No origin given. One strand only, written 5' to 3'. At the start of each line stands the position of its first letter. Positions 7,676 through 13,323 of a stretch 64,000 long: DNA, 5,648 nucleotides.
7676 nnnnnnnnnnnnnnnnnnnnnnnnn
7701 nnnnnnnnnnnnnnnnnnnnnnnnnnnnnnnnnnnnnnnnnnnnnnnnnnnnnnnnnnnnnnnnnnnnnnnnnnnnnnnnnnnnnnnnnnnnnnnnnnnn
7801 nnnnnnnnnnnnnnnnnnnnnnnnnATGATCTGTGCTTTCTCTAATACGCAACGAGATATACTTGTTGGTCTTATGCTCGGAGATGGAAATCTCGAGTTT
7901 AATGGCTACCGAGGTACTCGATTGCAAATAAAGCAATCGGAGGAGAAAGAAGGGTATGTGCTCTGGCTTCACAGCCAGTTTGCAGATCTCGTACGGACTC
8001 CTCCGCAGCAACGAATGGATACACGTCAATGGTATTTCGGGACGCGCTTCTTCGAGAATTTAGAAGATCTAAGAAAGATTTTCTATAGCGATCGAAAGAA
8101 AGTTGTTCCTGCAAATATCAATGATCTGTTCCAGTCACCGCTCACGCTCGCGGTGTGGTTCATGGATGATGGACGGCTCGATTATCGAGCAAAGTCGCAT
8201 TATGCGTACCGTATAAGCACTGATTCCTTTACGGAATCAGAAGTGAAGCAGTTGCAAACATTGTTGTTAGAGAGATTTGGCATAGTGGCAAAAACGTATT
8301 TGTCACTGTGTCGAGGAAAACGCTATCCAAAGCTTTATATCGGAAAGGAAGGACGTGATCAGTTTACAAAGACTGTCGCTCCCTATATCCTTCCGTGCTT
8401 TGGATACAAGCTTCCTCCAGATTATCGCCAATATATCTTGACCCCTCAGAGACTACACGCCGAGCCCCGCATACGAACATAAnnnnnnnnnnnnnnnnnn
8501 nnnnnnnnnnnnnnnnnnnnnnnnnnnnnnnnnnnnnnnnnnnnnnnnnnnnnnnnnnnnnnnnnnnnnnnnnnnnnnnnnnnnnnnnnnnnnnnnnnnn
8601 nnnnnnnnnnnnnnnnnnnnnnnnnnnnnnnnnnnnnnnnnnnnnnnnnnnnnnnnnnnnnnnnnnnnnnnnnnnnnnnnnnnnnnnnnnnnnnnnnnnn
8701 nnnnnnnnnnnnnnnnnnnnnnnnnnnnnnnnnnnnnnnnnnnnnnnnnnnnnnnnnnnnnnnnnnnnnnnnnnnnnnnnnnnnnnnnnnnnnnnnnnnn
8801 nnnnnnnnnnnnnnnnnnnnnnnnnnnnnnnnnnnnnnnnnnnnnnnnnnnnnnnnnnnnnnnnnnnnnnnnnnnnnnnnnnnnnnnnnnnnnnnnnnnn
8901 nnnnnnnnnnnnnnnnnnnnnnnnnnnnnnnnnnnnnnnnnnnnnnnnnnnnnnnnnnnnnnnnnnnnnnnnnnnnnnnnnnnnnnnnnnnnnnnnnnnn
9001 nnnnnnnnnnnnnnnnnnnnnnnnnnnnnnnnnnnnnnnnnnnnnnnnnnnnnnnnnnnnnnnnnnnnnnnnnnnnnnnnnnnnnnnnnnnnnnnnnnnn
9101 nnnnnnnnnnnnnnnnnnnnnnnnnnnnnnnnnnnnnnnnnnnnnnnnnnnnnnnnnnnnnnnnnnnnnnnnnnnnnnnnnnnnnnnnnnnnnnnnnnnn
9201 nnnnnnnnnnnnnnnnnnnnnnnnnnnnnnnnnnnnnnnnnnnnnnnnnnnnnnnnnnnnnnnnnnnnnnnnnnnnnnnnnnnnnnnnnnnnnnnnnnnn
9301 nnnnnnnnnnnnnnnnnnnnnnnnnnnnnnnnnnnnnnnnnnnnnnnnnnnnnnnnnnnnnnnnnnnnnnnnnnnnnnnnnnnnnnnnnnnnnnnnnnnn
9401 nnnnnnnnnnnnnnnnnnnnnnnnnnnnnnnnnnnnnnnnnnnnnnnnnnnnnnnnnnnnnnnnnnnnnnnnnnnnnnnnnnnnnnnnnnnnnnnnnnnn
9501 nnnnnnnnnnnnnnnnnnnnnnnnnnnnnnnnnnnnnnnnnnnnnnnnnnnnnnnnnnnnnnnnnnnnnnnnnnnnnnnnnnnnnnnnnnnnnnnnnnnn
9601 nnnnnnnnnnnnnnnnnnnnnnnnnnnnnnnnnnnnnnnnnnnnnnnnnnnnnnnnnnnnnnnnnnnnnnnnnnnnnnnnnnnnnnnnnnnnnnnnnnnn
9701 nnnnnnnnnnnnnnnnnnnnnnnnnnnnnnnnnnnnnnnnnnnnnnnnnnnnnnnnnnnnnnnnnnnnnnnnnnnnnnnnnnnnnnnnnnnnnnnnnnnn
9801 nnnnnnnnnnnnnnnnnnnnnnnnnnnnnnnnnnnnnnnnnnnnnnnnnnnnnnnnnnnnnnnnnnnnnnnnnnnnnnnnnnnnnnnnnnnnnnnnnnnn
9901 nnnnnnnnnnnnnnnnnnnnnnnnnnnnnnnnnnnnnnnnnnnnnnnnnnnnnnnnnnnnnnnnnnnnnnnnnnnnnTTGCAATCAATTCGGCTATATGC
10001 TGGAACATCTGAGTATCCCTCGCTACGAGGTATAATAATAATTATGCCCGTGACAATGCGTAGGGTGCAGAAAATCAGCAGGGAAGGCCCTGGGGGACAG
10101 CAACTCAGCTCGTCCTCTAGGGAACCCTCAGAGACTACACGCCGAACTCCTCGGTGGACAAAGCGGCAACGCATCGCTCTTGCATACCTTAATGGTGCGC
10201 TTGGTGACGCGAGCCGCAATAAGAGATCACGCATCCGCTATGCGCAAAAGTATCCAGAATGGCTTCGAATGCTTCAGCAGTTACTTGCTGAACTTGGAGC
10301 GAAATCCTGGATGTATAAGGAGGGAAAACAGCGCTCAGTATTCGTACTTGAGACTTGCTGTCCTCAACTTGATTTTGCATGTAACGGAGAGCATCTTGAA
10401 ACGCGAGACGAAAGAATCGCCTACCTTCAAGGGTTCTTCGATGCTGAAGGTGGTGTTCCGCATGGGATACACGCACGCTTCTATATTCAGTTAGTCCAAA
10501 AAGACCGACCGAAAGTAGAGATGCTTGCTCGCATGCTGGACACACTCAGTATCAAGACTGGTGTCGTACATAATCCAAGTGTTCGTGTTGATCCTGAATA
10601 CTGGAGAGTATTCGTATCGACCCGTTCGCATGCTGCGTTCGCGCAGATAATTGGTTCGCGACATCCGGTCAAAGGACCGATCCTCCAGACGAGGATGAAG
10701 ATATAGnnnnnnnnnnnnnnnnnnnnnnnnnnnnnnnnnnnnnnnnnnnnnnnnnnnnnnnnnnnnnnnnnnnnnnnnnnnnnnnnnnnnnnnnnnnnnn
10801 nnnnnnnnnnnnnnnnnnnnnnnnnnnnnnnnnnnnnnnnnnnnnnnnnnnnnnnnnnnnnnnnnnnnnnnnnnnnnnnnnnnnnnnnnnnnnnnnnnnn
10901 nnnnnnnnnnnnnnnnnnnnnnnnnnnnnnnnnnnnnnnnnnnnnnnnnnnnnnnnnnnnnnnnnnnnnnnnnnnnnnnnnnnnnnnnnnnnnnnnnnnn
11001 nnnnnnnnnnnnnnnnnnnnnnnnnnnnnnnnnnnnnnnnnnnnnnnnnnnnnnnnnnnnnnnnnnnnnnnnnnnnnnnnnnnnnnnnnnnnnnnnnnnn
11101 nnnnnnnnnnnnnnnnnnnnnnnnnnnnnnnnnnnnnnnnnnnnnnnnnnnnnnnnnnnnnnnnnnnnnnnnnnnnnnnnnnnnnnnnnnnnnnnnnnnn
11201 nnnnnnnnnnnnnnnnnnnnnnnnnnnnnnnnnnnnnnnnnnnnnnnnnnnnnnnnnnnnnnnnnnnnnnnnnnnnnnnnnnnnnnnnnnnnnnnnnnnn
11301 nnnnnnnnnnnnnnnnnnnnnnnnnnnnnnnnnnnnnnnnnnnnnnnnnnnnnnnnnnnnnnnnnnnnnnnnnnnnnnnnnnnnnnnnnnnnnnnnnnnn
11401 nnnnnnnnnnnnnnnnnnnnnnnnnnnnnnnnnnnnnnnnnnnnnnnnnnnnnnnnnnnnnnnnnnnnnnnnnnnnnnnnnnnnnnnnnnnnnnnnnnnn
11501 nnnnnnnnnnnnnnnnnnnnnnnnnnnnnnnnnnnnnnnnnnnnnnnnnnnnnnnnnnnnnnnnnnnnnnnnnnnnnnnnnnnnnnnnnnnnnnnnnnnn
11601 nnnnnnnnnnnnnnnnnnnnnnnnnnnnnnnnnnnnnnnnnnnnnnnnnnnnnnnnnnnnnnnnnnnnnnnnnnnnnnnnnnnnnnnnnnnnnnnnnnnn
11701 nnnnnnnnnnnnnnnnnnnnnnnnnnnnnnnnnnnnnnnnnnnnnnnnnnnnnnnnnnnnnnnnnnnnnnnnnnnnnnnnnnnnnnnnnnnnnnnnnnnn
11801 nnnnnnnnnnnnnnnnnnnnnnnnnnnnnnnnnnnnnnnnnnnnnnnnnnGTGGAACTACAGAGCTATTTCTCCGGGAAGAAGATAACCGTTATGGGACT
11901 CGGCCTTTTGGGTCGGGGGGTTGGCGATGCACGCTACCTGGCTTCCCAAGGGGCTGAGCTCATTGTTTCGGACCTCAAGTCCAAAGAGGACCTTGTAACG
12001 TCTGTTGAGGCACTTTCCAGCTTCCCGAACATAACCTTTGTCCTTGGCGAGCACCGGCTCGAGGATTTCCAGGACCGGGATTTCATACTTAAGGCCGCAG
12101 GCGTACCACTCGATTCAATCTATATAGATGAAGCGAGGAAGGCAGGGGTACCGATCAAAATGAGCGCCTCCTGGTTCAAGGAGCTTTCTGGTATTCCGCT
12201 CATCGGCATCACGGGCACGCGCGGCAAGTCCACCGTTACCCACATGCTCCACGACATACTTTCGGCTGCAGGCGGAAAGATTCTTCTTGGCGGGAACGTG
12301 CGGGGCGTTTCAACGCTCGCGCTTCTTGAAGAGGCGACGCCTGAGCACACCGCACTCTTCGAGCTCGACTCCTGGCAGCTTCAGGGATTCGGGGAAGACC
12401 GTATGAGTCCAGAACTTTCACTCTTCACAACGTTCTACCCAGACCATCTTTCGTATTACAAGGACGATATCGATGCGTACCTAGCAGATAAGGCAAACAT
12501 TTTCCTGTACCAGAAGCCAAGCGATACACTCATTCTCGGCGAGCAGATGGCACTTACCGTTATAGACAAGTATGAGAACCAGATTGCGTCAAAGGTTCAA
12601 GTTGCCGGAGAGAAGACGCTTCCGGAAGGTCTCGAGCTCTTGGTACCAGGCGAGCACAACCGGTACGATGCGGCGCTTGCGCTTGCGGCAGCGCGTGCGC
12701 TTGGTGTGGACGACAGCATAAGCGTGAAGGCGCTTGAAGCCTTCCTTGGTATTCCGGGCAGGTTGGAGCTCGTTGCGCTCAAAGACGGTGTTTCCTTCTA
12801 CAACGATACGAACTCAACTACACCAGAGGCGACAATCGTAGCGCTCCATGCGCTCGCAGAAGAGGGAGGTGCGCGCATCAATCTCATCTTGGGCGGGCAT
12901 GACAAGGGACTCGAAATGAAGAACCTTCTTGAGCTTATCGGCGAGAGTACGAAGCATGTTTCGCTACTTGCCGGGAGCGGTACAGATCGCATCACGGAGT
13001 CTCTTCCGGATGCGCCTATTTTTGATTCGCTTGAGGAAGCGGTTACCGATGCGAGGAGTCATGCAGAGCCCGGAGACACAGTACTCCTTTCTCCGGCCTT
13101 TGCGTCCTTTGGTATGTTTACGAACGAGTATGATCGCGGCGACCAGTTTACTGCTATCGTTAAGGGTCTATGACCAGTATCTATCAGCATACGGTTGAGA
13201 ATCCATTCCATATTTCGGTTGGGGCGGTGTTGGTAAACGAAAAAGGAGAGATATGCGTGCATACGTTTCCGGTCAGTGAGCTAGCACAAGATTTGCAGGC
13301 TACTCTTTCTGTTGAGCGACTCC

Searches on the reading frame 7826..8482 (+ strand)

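Call 7: search_protein_families(library=pfam, proteins=[window:7826-8482:+], max_evalue=0.0001)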
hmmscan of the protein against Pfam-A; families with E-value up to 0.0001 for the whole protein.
window:7826-8482:+ (218 aa): 1 family
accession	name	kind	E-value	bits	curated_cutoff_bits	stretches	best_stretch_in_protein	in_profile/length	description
PF03161.18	LAGLIDADG_2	-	1.4e-32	113.4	25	1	10-176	1-164/168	LAGLIDADG DNA endonuclease family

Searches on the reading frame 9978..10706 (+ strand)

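Call 7: search_protein_families(library=pfam, proteins=[window:9978-10706:+], max_evalue=0.0001)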
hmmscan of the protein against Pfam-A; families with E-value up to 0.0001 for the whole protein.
window:9978-10706:+ (242 aa): 1 family
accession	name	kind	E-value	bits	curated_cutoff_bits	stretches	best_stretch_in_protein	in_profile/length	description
PF14528.11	LAGLIDADG_3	-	1.4e-16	61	22.5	1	145-226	2-82/82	LAGLIDADG-like domain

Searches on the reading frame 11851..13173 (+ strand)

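Call 7: search_protein_families(library=pfam, proteins=[window:11851-13173:+], max_evalue=0.0001)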
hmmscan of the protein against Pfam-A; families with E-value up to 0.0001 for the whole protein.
window:11851-13173:+ (440 aa): 3 families
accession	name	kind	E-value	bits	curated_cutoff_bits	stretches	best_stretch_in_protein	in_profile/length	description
PF08245.18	Mur_ligase_M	-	2.8e-15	57.3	24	1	120-247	1-141/200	Mur ligase middle domain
PF02875.26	Mur_ligase_C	-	5.1e-12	47.2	28.4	1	303-416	1-126/127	Mur ligase, glutamate ligase domain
PF21799.2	MurD-like_N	-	5e-08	33.5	27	1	10-102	1-86/88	Mur ligase MurD-like, N-terminal domain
